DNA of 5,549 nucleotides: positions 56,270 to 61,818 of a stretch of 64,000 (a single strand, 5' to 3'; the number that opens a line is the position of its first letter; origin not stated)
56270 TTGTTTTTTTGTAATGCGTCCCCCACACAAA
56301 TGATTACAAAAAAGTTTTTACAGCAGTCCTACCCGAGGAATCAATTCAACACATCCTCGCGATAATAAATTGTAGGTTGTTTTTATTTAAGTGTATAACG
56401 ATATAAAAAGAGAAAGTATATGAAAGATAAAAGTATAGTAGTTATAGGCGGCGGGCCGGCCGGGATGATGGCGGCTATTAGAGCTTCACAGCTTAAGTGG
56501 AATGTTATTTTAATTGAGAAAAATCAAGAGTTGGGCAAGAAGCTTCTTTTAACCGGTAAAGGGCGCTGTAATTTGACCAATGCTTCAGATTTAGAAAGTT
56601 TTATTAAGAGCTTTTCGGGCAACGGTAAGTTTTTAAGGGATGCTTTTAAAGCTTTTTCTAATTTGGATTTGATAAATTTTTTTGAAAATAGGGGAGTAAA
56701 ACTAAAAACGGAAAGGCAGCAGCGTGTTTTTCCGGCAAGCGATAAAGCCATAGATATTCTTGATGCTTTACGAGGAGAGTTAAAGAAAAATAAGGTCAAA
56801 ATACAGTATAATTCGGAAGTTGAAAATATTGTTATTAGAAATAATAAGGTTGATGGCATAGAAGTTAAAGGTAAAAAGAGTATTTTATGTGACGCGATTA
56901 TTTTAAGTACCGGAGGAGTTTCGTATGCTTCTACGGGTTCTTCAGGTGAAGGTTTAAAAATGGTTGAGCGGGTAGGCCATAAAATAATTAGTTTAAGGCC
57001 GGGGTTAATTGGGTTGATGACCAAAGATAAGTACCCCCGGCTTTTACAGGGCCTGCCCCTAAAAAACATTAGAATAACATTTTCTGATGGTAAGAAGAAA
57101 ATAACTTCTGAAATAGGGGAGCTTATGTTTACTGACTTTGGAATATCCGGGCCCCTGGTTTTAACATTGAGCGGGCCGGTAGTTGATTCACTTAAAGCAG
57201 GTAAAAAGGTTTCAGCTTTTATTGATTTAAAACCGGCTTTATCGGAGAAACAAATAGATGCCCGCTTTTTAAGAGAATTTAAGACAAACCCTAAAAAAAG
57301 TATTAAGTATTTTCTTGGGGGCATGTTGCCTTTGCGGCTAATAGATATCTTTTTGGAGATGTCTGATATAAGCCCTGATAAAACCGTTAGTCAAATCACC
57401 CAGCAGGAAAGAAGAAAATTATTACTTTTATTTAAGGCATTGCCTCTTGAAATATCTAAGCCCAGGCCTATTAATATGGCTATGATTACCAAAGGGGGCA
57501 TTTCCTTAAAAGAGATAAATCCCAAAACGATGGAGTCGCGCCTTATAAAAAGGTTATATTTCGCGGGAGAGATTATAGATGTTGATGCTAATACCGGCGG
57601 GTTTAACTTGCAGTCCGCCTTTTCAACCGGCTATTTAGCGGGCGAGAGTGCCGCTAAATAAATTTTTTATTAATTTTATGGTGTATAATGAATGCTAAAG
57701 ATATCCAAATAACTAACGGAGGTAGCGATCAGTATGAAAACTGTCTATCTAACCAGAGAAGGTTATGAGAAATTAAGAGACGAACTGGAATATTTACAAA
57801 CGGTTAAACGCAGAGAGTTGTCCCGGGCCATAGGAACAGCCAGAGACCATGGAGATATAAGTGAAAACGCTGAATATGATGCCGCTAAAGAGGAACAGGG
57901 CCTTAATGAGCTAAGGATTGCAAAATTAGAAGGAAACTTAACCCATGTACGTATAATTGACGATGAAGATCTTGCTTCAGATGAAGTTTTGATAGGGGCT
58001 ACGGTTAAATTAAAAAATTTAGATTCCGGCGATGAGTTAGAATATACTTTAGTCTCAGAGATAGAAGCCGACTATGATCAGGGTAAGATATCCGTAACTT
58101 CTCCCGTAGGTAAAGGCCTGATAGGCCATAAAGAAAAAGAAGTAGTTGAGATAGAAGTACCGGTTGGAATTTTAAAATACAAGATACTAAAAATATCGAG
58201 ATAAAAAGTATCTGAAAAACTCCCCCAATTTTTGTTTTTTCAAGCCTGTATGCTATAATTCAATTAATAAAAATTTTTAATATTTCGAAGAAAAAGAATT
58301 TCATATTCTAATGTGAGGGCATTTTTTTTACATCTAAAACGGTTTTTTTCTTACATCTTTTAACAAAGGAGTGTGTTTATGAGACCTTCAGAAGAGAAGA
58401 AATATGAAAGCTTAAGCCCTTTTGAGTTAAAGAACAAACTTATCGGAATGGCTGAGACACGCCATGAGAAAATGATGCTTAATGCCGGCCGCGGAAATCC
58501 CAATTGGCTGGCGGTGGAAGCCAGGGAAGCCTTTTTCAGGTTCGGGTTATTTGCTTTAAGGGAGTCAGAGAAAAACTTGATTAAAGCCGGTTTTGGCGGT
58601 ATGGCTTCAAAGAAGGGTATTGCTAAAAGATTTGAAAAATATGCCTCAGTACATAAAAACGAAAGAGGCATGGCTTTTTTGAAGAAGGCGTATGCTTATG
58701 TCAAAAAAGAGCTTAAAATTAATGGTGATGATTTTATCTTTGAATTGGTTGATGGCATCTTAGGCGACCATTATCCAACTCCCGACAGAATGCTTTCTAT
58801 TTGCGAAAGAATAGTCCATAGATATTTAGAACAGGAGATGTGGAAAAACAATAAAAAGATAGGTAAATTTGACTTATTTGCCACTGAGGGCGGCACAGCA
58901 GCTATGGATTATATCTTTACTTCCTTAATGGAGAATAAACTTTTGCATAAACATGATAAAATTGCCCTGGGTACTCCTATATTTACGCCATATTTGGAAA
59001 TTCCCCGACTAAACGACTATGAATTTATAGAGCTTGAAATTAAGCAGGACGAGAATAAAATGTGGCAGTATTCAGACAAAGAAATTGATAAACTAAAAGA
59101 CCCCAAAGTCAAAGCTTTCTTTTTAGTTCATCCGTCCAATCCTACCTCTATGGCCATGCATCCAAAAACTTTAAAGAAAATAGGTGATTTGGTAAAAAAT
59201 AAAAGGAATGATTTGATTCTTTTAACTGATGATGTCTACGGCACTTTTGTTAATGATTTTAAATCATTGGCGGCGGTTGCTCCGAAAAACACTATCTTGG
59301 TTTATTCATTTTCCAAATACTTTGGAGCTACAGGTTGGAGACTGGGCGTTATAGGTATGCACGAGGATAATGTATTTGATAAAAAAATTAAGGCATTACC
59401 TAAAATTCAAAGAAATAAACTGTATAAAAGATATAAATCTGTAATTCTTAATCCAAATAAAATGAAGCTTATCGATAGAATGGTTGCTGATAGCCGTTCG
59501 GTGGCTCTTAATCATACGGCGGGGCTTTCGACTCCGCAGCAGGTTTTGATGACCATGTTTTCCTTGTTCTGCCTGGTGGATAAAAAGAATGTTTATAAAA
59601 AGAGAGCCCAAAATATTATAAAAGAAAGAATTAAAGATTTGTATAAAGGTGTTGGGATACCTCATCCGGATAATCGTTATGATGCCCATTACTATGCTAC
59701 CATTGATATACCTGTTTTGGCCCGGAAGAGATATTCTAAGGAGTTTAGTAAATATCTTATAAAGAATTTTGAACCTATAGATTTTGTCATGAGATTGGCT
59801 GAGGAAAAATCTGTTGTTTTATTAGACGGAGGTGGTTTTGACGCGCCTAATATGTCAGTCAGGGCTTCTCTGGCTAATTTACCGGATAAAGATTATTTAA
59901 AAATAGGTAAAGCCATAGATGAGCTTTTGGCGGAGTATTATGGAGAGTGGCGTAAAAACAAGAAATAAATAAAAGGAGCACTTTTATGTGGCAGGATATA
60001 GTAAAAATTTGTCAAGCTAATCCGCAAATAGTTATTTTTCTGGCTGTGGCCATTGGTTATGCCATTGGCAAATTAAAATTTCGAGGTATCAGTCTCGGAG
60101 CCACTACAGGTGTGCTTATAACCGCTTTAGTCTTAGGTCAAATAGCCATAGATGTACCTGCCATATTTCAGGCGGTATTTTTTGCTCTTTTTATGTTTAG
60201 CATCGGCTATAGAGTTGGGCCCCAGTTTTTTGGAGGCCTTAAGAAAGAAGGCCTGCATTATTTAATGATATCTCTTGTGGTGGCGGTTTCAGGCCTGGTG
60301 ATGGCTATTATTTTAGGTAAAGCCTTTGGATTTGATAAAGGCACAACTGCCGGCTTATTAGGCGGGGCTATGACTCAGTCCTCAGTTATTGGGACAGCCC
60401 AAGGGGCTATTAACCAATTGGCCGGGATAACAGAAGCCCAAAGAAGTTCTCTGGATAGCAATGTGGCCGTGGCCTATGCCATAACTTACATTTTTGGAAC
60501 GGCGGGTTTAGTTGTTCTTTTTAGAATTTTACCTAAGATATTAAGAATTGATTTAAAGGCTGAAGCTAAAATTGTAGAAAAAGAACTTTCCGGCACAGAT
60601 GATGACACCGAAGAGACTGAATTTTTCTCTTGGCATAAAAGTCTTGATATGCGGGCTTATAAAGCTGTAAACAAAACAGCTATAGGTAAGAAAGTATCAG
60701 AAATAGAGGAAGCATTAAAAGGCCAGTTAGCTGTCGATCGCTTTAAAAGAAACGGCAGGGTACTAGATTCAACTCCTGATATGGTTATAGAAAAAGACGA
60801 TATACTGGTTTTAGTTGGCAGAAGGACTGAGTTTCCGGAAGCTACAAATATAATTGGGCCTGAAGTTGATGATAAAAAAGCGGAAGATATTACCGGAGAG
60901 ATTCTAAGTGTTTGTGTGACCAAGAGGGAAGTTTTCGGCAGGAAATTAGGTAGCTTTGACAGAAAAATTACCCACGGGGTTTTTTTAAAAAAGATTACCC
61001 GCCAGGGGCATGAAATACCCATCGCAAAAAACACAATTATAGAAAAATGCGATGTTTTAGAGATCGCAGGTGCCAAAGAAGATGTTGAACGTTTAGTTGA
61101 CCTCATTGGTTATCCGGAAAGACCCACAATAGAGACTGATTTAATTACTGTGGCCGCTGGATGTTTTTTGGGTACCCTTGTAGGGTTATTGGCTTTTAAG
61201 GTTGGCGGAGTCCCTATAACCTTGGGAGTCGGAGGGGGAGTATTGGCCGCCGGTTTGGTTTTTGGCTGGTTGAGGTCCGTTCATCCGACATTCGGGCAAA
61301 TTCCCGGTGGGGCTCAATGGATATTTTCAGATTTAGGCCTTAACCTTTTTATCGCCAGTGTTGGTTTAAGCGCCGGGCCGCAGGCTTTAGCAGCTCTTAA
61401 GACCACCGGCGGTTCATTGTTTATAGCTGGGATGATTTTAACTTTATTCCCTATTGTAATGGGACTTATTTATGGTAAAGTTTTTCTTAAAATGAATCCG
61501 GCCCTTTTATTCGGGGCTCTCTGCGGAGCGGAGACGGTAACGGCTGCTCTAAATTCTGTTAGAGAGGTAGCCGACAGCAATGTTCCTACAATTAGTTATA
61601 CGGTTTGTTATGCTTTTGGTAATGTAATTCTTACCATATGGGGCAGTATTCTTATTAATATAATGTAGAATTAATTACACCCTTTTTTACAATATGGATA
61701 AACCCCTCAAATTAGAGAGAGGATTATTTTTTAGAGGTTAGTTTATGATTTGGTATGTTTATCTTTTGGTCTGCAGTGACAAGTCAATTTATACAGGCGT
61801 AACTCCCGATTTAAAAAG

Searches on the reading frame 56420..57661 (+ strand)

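Call 76: search_protein_families(library=pfam, proteins=[window:56420-57661:+], max_evalue=0.0001)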
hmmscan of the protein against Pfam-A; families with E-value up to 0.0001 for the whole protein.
window:56420-57661:+ (413 aa): 9 families
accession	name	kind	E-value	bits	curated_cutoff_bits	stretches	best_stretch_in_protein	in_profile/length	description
PF03486.20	HI0933_like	-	3.6e-88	295.6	50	1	5-409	2-243/244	HI0933-like protein Rossmann domain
PF22780.1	HI0933_like_1st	-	5.1e-33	114.7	27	1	193-355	1-164/165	HI0933-like protein barrel and H2TH domain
PF07992.20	Pyr_redox_2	-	3e-12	47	26.1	1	5-39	2-37/291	Pyridine nucleotide-disulphide oxidoreductase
PF01266.30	DAO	-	1.9e-11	44.6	27.9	1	6-39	2-35/353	FAD dependent oxidoreductase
PF01134.28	GIDA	-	1.9e-11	44.1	22.1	1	6-166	2-150/391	Glucose inhibited division protein A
PF00890.30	FAD_binding_2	-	3e-11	43.6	20.4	1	6-169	2-206/414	FAD binding domain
PF12831.13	FAD_oxidored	-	6.2e-10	39.4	27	1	6-164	2-144/416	FAD dependent oxidoreductase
PF00070.33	Pyr_redox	-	6.7e-08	33.4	22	0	5-39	1-35/82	Pyridine nucleotide-disulphide oxidoreductase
PF13738.12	Pyr_redox_3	-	8.5e-08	32.2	30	0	7-38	1-32/305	Pyridine nucleotide-disulphide oxidoreductase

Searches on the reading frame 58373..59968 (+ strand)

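Call 76: search_protein_families(library=pfam, proteins=[window:58373-59968:+], max_evalue=0.0001)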
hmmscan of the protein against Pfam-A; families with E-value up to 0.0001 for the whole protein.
window:58373-59968:+ (531 aa): 1 family
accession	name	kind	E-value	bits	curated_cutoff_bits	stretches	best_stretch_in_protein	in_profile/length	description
PF00155.27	Aminotran_1_2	-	6.6e-27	95.1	19.7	1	171-509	71-355/361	Aminotransferase class I and II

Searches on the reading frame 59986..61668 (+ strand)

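Call 76: search_protein_families(library=pfam, proteins=[window:59986-61668:+], max_evalue=0.0001)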
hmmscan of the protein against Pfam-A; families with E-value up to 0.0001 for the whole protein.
window:59986-61668:+ (560 aa): 2 families
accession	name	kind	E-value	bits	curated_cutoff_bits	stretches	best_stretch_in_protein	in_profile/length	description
PF06826.17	Asp-Al_Ex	-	6.4e-76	254.3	27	2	389-557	2-166/167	Predicted Permease Membrane Region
PF02080.26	TrkA_C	-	1.2e-12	47.9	27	2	316-375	12-71/71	TrkA-C domain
